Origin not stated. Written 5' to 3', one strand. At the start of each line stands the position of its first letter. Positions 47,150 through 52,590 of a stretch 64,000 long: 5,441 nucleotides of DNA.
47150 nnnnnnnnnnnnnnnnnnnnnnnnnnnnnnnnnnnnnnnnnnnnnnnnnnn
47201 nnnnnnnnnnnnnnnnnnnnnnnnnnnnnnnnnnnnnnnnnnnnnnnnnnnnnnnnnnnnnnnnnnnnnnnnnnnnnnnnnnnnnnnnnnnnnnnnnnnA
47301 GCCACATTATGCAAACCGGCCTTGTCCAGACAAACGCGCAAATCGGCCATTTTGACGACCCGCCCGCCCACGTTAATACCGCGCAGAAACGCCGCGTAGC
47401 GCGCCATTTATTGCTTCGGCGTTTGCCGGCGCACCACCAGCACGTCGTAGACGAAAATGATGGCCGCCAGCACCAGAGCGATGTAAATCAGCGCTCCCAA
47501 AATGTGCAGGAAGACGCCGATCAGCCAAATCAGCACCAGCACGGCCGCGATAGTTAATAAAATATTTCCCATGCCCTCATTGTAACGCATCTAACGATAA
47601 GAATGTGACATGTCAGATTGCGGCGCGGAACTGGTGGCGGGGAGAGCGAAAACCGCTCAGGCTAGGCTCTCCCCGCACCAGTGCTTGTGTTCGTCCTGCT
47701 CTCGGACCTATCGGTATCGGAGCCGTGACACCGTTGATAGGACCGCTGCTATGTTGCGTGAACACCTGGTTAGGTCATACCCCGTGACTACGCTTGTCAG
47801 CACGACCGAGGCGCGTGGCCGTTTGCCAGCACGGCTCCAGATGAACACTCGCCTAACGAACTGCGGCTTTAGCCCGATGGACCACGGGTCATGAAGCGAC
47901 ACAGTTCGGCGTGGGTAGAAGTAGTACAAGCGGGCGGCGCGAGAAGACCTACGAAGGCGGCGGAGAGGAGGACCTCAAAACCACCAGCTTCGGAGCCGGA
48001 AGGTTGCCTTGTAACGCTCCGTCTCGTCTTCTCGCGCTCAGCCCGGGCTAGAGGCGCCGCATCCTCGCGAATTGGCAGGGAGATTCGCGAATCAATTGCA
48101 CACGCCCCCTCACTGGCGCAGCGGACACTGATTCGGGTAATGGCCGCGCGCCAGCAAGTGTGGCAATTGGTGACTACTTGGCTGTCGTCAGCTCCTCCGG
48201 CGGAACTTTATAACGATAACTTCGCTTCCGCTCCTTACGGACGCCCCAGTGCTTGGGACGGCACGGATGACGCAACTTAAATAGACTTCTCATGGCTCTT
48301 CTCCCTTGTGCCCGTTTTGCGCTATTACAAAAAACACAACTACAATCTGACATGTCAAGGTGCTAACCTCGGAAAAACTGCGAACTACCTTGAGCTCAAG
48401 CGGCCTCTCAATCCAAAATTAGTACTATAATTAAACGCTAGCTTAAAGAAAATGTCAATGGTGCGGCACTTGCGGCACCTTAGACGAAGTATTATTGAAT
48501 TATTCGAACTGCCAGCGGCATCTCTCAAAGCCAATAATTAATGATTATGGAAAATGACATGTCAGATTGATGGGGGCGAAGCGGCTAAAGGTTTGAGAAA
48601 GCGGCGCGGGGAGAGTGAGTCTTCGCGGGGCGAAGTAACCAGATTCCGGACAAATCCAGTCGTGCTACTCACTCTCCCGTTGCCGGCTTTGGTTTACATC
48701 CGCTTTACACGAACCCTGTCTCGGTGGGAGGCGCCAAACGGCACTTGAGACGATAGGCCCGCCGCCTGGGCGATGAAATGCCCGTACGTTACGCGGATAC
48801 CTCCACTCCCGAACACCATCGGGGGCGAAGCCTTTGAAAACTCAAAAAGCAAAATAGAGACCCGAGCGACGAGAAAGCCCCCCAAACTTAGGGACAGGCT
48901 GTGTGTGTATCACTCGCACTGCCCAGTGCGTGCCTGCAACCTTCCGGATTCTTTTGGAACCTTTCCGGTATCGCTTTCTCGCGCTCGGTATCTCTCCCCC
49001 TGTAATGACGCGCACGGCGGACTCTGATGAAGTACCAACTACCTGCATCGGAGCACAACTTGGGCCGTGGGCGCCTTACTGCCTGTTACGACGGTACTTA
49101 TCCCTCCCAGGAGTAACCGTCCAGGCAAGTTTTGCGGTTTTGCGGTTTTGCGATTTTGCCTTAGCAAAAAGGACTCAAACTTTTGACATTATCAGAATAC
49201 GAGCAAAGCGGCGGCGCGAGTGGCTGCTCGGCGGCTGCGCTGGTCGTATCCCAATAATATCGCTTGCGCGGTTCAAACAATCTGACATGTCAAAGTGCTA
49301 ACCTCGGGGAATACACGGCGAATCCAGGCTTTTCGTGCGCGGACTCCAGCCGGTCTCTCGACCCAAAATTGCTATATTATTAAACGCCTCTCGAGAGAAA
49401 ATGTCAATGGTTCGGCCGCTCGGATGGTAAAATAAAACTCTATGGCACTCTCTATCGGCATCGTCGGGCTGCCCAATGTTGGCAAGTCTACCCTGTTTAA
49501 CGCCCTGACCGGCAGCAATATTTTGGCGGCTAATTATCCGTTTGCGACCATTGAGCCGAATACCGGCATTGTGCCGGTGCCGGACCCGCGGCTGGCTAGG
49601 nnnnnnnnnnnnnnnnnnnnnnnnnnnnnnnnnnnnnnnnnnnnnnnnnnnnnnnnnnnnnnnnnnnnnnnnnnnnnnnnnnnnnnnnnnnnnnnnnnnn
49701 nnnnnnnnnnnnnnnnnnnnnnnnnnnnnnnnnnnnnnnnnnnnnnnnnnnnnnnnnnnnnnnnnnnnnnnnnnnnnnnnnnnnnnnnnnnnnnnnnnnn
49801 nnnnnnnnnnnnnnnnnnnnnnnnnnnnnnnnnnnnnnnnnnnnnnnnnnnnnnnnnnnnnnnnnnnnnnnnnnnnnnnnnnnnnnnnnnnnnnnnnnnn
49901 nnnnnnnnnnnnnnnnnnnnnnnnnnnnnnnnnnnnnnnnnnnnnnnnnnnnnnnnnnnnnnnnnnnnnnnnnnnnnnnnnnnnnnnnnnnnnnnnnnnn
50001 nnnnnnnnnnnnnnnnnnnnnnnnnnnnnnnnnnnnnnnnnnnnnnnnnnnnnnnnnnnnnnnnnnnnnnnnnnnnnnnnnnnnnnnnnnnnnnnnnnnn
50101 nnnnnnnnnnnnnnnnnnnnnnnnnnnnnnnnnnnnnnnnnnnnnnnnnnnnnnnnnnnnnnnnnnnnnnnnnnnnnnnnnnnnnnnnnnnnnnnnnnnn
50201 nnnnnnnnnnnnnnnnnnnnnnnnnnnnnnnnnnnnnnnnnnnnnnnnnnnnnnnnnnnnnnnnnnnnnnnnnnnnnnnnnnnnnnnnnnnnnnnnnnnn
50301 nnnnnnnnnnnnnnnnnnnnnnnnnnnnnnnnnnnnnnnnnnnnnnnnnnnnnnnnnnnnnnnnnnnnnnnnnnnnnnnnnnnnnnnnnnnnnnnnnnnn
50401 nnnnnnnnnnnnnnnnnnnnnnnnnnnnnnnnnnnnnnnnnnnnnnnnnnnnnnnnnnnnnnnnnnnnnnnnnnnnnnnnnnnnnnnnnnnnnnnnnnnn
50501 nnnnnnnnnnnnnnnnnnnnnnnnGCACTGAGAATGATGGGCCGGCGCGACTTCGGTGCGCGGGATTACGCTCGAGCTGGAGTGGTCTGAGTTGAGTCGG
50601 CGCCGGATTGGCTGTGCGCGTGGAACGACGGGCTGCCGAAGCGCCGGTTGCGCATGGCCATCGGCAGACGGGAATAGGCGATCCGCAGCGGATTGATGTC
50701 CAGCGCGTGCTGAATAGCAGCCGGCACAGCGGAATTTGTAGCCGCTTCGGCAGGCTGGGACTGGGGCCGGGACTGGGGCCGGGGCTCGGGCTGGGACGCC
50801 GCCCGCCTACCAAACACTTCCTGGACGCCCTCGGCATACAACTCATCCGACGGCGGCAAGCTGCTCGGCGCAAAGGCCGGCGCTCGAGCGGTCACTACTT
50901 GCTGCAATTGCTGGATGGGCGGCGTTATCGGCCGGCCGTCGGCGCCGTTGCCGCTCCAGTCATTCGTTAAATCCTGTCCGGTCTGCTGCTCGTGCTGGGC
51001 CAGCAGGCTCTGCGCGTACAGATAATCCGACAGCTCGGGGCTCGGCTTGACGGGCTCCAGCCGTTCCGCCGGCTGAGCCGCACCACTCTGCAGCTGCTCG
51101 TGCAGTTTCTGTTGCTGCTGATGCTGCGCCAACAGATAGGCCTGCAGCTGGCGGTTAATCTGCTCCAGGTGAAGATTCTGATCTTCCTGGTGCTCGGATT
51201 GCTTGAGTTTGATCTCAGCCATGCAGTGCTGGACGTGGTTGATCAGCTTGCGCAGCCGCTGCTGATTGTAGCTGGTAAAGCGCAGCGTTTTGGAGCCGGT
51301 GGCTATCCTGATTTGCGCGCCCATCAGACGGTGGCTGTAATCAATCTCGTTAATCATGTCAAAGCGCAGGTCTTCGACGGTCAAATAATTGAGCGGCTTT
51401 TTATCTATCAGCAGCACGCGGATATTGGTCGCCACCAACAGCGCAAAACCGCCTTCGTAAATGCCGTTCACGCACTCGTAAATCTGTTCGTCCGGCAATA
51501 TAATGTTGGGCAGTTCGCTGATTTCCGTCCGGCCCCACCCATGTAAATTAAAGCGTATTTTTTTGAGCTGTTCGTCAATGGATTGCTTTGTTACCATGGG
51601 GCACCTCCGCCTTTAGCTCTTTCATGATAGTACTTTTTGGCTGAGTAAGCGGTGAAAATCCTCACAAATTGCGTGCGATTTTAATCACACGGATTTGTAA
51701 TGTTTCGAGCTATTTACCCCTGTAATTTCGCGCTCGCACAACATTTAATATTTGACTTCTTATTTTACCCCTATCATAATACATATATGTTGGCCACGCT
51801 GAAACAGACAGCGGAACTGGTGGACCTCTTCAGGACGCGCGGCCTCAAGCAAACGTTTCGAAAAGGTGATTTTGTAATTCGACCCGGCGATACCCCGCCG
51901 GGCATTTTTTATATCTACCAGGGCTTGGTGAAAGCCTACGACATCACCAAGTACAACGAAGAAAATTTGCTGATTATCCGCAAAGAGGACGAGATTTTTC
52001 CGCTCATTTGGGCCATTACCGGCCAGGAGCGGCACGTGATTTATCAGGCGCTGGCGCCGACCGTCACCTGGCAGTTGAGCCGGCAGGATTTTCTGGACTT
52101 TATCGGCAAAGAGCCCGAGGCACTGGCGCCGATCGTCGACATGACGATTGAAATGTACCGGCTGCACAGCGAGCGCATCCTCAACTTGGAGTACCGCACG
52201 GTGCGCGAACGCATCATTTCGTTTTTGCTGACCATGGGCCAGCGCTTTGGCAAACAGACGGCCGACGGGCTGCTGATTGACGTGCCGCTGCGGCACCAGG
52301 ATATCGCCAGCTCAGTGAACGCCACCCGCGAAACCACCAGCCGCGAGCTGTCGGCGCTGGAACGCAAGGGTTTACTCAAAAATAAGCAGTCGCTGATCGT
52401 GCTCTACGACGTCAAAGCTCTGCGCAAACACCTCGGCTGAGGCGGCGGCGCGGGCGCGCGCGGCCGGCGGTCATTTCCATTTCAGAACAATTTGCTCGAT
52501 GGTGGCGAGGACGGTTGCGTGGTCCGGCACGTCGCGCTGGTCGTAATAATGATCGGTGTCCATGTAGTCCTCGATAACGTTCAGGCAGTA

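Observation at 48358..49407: Each unit has its own conserved near-consensus promoter and leader on the minus strand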

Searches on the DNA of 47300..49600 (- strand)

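Call 6: search_rna_families(source=window, start=47300, end=49600, threshold=evalue, max_evalue=10)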
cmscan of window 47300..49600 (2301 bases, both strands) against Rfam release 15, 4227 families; matches with E-value up to 10: 6.
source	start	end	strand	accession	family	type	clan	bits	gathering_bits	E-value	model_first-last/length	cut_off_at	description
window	47626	47686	-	RF00802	mir-207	Gene; miRNA;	-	20.2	88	1.5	1-78/78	no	mir-207 microRNA precursor family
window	48529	48586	+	RF00281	SNORD47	Gene; snRNA; snoRNA; CD-box;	-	18.5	50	4.3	1-77/77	no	Small nucleolar RNA SNORD47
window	48528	48678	+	RF00007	U12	Gene; snRNA; splicing;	CL00006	18.2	53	1.1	1-151/151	no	U12 minor spliceosomal RNA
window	47621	47687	+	RF03417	mir-343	Gene; miRNA;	-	16.7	70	4.4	1-70/70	no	mir-343 microRNA precursor family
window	48125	48161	+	RF02424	Bp2_287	Gene; sRNA;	-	14.5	70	2.8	87-123/174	no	Burkholderia sRNA Bp2_Cand287_SIPHT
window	47335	47442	-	RF01497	ALIL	Cis-reg;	-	11.1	50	9.5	1-117/117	no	ALIL pseudoknot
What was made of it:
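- On Known Rfam families (including OLE, GOLLD, ROOL, HEARO, RNase P, group I/II introns, rRNA): In the region itself, the best hit at E up to 10 scores 20 bits against a cut-off of 88 (call 6).
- Closest known: Large ornate bacterial non-coding RNAs of unknown function. Different: No covariance-model match even at E up to 10 (call 6).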

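Call 69: build_rna_model(alignment_id=A2, structure=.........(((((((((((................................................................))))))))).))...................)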
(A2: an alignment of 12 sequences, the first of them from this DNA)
Model R1 built from alignment A2 (12 sequences, 115 columns); structure: as given.
model positions 94; base pairs 11; branch points 0; effective number of sequences 2.92; information 0.608 bits per position. Calibrated on 0.2 Mb of random sequence (short: E-values are rough).
structure used (alignment columns):
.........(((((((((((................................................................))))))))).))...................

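Call 70: search_with_rna_model(model_id=R1, sources=[window, L001, L002, L003, L004, L005, L006, L007, L008, L009, L010, L011, L012, L013, L014, L015, L016, L017, L019, L021, L022, L023, L025, L026, L028, L029, L030, L031, L032, L033], max_evalue=1)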
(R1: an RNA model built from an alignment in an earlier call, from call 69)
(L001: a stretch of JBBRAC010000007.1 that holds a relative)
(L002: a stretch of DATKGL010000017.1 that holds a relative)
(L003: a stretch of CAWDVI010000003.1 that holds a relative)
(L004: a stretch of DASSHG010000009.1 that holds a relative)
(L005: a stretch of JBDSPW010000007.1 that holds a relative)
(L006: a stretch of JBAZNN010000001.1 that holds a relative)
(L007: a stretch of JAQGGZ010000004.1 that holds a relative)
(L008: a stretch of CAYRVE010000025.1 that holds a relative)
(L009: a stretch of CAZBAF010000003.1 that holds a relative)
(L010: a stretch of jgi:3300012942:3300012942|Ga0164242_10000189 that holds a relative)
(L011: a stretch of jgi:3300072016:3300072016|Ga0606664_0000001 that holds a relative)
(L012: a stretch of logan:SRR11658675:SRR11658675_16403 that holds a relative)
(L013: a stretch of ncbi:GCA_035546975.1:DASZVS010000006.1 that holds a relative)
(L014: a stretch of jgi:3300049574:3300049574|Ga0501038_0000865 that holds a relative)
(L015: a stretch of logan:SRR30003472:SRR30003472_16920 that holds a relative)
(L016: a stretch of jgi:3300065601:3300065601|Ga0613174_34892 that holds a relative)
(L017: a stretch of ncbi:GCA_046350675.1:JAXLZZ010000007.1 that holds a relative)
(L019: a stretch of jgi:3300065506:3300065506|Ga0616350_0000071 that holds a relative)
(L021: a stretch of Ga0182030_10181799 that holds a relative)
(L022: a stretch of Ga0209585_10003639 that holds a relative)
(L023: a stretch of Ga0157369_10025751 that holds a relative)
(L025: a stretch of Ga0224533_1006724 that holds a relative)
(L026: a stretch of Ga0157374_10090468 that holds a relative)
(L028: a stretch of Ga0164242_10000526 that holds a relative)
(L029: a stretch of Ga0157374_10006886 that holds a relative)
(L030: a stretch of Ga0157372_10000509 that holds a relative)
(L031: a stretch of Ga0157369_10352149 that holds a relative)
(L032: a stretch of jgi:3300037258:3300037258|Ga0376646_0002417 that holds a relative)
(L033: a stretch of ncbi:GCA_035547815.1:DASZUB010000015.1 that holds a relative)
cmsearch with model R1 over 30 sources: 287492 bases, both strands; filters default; matches with E-value up to 1: 58.
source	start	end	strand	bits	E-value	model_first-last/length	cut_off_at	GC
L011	2202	2302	+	92.8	3.2e-20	1-94/94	no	0.5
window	49278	49379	-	91.6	6.5e-20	1-94/94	no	0.51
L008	3807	3899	-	91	8.8e-20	1-94/94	no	0.44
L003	649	741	+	89.1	2.7e-19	1-94/94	no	0.46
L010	3023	3125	+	87.7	5.8e-19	1-94/94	no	0.52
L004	6502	6587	+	87.5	6.4e-19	1-94/94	no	0.45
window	48343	48429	-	84.4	3.8e-18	1-94/94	no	0.44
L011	3075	3161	+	84.1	4.4e-18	1-94/94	no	0.47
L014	3021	3122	+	82.7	9.9e-18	1-94/94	no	0.56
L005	7045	7144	-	76.5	3.2e-16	1-94/94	no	0.49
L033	3367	3458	+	69.4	1.8e-14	1-94/94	no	0.54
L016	3290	3360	+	68.8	2.5e-14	1-94/94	no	0.38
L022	993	1093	-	61.8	1.4e-12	1-94/94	no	0.42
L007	3845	3941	-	55.7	4.2e-11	1-94/94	no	0.48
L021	2240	2325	+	39.9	3.2e-07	1-94/94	no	0.41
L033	2697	2783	+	35.1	4.9e-06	1-94/94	no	0.54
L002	7343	7428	+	34.4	7.2e-06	1-94/94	no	0.29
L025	850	935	+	34.4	7.2e-06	1-94/94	no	0.29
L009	62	149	+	33.5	1.2e-05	1-94/94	no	0.58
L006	7767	7840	-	33.2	1.4e-05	1-94/94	no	0.46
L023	854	893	-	31.9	3e-05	1-94/94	no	0.47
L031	1195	1284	-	31.8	3.2e-05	1-94/94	no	0.52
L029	7676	7752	+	31.3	4.2e-05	1-94/94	no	0.53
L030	4609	4643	+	31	4.9e-05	1-94/94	no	0.43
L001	702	898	+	30.7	5.7e-05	1-94/94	no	0.45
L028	2914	3019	+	30.3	7.3e-05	1-94/94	no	0.52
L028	5063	5137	+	29.6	0.00011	1-94/94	no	0.53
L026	2670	2739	-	28.5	0.0002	1-94/94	no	0.51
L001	3267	3353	+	23.7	0.0031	1-94/94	no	0.51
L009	1072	1154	-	23.4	0.0036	1-94/94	no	0.36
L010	3768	3832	-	22.9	0.0049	1-94/94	no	0.34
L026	1523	1608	+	22.1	0.0075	1-94/94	no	0.4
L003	1329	1359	-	21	0.014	1-94/94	no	0.26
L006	7734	7786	+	20.9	0.015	1-94/94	no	0.38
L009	1188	1250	+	20.7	0.017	1-94/94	no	0.48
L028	4935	4957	-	20.3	0.021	1-94/94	no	0.39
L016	3992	4018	-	19.7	0.03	1-94/94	no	0.3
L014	3785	3806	-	19.6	0.032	1-94/94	no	0.32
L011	3784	3823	-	19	0.044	1-94/94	no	0.4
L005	4849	4878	+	18.5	0.059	1-94/94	no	0.33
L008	3195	3228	+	18.4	0.063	1-94/94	no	0.32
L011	2936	2977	-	18.3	0.064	1-94/94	no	0.33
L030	7780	7827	-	18.2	0.069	1-94/94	no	0.33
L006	5953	5990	+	18.1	0.074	1-94/94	no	0.39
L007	1786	1820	+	17.6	0.099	1-94/94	no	0.4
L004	7233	7282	-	17.4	0.11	1-94/94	no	0.3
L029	7733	7777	-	16.4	0.2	1-94/94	no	0.29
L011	3142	3200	-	16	0.25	1-94/94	no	0.39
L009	2891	2919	-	15.4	0.35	1-94/94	no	0.41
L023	825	873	+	15.3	0.35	1-94/94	no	0.35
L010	3106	3186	-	15.1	0.39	1-94/94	no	0.4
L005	7026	7064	+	15.1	0.4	1-94/94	no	0.31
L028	7292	7327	-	14.8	0.47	1-94/94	no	0.36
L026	2653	2689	+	14.8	0.48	1-94/94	no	0.38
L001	3028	3056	-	14.7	0.5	1-94/94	no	0.41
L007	3828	3864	+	13.9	0.79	1-94/94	no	0.38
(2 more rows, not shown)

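Call 71: search_dna_similar(query=window:47560-49440:-, collection=phages, mode=distant, max_rows=5)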
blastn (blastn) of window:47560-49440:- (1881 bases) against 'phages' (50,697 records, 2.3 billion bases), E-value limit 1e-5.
No match.

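Call 72: search_dna_similar(query=window:47560-49440:-, collection=plasmids, mode=distant, max_rows=5)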
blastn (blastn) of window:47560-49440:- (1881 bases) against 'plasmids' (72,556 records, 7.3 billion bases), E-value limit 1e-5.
No match.

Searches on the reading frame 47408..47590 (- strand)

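Call 12: search_protein_families(library=pfam, proteins=[window:47408-47590:-], max_evalue=0.01)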
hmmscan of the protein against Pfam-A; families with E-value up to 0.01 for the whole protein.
window:47408-47590:- (60 aa): 2 families
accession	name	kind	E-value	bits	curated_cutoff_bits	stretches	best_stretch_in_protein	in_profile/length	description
PF18919.5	DUF5670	-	1.5e-08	35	23.5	1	10-51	1-42/43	Family of unknown function (DUF5670)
PF01040.23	UbiA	-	0.0035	17.1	34.2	1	11-59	192-238/250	UbiA prenyltransferase family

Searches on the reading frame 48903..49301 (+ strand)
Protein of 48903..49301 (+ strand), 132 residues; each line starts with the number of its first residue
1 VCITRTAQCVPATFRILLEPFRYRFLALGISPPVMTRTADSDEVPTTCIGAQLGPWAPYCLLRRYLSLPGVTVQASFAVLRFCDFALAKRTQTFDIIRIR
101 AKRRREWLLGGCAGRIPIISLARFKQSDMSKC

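Call 12: search_protein_families(library=pfam, proteins=[window:48903-49301:+], max_evalue=0.01)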
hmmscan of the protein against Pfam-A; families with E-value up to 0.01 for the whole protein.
window:48903-49301:+ (132 aa): 0 families

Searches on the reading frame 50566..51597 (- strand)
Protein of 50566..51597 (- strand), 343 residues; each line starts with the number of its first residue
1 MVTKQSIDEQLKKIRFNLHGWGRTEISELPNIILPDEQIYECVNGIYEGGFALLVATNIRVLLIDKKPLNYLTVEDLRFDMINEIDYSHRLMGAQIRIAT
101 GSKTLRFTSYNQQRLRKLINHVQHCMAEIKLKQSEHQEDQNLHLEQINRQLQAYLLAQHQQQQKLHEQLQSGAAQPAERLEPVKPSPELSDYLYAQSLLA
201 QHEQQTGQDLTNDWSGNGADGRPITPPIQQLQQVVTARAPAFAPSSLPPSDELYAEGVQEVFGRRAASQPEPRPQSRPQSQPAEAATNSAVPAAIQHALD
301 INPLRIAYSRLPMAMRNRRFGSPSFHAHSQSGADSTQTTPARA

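Call 12: search_protein_families(library=pfam, proteins=[window:50566-51597:-], max_evalue=0.01)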
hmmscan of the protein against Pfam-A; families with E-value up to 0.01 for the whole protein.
window:50566-51597:- (343 aa): 1 family
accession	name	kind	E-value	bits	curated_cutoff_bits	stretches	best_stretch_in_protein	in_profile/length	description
PF14470.12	bPH_3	-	1.9e-13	51.2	23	1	35-123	3-94/95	Bacterial PH domain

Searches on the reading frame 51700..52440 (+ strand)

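Call 12: search_protein_families(library=pfam, proteins=[window:51700-52440:+], max_evalue=0.01)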
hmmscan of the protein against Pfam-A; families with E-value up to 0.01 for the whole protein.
window:51700-52440:+ (246 aa): 4 families
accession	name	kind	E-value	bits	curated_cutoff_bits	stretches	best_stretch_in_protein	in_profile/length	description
PF13545.12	HTH_Crp_2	-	2.6e-17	63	27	1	170-243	1-69/70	Crp-like helix-turn-helix domain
PF00027.35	cNMP_binding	-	1.9e-12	47.4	27.5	1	51-136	2-87/89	Cyclic nucleotide-binding domain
PF00325.26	Crp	-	7.4e-07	29.2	21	1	198-226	4-32/32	Bacterial regulatory proteins, crp family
PF25213.1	HVO_A0261_N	-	0.00048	20.4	35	1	193-229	21-57/86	HVO_A0261 N-terminal domain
